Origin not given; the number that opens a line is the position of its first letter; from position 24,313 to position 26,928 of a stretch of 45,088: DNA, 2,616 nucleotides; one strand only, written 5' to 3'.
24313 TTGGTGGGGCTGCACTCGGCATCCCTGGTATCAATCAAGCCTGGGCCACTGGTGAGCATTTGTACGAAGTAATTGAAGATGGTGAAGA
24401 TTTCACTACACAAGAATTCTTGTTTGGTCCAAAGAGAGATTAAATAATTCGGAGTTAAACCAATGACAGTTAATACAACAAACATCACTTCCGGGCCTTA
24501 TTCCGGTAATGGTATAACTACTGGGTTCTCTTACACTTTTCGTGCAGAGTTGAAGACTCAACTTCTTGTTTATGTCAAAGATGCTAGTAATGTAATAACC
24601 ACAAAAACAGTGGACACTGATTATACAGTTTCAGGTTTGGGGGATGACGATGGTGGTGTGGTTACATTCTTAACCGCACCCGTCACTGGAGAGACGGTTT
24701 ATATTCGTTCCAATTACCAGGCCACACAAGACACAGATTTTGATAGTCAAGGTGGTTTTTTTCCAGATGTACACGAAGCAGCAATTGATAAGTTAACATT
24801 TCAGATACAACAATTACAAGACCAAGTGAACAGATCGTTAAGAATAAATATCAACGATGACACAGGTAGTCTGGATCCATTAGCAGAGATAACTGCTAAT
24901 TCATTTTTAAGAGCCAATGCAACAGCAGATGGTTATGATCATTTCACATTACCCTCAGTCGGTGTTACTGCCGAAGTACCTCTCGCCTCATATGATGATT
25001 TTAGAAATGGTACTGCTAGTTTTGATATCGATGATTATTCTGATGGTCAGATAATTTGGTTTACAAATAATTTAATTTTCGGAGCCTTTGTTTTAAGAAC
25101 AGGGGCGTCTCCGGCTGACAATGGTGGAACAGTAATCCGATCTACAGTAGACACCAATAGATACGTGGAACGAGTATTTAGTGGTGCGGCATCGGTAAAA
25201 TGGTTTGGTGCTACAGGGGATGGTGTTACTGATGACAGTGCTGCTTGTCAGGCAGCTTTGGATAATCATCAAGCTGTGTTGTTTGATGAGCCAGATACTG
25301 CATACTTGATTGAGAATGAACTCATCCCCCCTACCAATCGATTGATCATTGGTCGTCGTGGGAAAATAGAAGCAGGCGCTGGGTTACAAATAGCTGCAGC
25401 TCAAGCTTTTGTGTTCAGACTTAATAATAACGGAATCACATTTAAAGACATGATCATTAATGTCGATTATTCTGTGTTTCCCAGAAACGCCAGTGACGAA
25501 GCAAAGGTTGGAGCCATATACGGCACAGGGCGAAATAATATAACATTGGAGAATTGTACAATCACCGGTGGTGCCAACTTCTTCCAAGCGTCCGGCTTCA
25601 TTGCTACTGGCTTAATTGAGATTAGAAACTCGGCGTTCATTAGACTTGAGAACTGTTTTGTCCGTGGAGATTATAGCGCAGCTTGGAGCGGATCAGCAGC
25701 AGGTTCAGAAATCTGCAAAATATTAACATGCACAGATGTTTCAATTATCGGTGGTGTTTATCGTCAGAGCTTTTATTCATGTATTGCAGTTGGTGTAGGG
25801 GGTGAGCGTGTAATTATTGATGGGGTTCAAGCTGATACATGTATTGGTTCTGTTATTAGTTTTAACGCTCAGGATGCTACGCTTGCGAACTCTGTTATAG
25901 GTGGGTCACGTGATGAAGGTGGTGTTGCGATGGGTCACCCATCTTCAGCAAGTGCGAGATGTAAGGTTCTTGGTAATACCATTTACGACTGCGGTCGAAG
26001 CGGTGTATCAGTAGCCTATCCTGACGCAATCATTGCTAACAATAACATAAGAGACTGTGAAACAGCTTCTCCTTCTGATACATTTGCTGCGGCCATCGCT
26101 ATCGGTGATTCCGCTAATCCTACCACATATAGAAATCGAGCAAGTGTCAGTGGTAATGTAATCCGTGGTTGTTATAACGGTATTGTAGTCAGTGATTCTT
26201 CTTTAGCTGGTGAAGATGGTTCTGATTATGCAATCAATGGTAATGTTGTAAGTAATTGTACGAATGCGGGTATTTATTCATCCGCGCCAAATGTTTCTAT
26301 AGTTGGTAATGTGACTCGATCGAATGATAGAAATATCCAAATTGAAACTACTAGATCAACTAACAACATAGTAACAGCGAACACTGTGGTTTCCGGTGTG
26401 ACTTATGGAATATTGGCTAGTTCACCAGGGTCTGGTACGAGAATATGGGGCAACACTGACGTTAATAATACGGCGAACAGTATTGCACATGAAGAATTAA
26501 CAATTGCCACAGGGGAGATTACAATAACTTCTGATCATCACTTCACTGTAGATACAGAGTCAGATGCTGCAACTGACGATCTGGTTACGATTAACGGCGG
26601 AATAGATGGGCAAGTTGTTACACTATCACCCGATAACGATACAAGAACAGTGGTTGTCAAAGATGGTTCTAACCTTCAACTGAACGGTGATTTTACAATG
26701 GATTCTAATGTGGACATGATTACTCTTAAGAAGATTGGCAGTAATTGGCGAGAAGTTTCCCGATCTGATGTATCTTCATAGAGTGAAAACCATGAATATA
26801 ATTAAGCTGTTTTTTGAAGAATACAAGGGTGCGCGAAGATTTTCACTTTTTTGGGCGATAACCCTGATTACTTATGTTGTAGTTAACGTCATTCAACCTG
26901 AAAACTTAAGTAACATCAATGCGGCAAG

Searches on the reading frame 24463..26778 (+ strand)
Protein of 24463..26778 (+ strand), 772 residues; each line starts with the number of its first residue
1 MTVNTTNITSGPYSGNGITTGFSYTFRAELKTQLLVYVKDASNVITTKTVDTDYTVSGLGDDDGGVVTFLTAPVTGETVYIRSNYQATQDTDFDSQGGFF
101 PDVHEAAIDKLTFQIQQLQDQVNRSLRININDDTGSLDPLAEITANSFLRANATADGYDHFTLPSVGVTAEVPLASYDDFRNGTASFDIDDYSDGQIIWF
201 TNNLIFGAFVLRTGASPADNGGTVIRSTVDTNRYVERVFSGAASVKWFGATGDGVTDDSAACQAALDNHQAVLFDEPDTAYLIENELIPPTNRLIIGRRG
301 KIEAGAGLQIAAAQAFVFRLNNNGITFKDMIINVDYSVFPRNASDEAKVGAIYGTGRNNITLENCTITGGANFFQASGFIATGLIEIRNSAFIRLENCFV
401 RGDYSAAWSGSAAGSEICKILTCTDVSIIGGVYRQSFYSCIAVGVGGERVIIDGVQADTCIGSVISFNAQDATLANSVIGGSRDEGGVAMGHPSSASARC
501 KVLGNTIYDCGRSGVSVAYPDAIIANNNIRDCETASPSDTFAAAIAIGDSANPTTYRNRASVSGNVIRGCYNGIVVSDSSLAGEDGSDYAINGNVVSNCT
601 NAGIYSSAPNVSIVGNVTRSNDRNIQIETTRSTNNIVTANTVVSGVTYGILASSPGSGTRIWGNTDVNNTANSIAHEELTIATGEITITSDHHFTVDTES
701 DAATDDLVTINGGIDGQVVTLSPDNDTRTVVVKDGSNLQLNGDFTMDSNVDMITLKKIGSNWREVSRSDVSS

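Call 17: search_protein_families(library=phrogs, proteins=[window:24463-26778:+], max_evalue=0.001)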
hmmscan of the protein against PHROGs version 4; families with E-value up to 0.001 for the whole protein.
window:24463-26778:+ (772 aa): 19 families
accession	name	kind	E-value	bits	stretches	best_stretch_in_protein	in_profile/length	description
phrog_1640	-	tail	6.5e-35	122.4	1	1-127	1-126/765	tail protein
phrog_13893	-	tail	2.4e-31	109.8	1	1-127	1-126/648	tail protein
phrog_38237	-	unknown function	4.9e-25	88.9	1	1-127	1-126/697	-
phrog_32960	-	unknown function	5.2e-23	82.2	1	1-127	1-126/762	-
phrog_17220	-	unknown function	7e-23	81.8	1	1-127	1-126/868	-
phrog_36601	-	tail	2.1e-22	80.2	1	1-127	15-140/1084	tail fiber protein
phrog_6518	-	tail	1e-21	77.7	1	9-122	5-115/793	tail fiber protein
phrog_8649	-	unknown function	2e-21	77.3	1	1-128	1-127/743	-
phrog_5510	-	tail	3.4e-20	73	1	1-120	1-119/789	tail fiber protein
phrog_1171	-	tail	5.6e-20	72.4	1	1-279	1-238/954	tail spike protein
phrog_30017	-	unknown function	1.1e-19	70.9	1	2-133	2-131/1025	-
phrog_5662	-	tail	7.8e-18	65.2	1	1-126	1-125/729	tail fiber protein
phrog_28871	-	unknown function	1.8e-14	53.5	1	13-118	12-110/946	-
phrog_2234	-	tail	2.3e-12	47.4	1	229-742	173-722/757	tail spike protein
phrog_4818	-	tail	6.1e-12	45.4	1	5-126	7-130/896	tail fiber protein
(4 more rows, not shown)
